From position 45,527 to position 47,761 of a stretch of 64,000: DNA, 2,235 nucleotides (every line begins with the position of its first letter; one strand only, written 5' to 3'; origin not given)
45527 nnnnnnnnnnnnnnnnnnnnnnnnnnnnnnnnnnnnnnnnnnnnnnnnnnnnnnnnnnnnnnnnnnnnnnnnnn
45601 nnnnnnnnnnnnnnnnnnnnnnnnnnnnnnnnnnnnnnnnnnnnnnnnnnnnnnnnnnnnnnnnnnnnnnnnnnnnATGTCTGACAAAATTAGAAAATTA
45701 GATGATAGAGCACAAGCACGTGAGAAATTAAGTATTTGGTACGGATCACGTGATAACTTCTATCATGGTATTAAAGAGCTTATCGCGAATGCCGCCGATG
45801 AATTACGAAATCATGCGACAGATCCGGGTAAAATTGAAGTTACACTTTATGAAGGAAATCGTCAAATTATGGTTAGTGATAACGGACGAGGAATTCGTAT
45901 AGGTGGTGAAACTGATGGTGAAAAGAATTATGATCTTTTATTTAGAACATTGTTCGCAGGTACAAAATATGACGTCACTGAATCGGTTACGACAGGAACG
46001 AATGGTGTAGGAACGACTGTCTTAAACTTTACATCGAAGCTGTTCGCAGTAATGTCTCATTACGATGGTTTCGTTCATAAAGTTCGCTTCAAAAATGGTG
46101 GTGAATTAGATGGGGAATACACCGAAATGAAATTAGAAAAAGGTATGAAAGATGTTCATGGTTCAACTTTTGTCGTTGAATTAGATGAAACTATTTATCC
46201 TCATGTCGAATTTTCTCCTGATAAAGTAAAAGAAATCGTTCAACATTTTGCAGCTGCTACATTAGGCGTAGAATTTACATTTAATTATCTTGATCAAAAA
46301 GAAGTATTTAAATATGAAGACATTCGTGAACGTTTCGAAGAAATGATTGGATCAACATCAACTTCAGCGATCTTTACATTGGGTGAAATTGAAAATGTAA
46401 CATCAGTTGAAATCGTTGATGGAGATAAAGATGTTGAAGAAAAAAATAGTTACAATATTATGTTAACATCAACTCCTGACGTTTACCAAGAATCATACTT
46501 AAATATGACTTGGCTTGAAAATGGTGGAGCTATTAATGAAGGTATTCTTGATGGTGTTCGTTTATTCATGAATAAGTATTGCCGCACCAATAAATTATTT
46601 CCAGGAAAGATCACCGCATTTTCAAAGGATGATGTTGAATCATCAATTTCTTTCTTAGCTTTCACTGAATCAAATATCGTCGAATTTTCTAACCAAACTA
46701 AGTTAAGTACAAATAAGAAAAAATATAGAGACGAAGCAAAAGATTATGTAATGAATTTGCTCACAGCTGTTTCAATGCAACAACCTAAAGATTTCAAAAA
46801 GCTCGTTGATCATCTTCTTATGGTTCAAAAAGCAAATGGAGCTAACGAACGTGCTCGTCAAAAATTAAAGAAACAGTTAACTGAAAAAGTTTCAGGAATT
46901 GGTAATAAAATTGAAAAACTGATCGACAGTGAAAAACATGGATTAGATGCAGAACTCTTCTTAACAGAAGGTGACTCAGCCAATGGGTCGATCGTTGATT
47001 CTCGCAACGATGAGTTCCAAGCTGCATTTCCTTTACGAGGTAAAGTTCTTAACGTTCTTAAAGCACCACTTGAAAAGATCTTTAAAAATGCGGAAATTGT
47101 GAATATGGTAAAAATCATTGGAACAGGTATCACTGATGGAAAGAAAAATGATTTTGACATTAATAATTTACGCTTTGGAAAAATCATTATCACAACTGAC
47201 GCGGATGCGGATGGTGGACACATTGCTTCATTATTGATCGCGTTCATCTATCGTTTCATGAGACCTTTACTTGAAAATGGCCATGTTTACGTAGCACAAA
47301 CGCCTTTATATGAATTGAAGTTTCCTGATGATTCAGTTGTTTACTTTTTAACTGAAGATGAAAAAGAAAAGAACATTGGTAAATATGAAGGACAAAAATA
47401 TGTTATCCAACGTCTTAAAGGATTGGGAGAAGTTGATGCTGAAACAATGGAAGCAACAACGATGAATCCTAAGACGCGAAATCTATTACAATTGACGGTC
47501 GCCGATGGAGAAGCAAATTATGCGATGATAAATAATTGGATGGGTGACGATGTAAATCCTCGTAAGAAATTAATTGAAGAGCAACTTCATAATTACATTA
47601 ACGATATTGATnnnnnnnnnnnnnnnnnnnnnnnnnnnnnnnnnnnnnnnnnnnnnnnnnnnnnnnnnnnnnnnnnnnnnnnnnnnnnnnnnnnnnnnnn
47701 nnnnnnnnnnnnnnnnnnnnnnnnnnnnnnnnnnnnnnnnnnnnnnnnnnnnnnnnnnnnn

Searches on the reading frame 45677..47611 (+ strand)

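Call 11: search_protein_families(library=pfam, proteins=[window:45677-47611:+], max_evalue=0.01)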
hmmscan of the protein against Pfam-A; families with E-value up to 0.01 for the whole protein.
window:45677-47611:+ (645 aa): 4 families
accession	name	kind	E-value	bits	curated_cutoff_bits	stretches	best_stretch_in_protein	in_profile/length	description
PF00986.26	DNA_gyraseB_C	-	7.6e-19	68.1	29.8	1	573-634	2-63/63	DNA gyrase B subunit, carboxyl terminus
PF01751.28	Toprim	-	7.3e-14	52.2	23.1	1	426-541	1-95/96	Toprim domain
PF00204.31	DNA_gyraseB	-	2.9e-10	40.3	27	1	261-395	36-172/173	DNA gyrase B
PF02518.31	HATPase_c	-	2.9e-06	28.1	26.4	1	26-122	4-86/111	Histidine kinase-, DNA gyrase B-, and HSP90-like ATPase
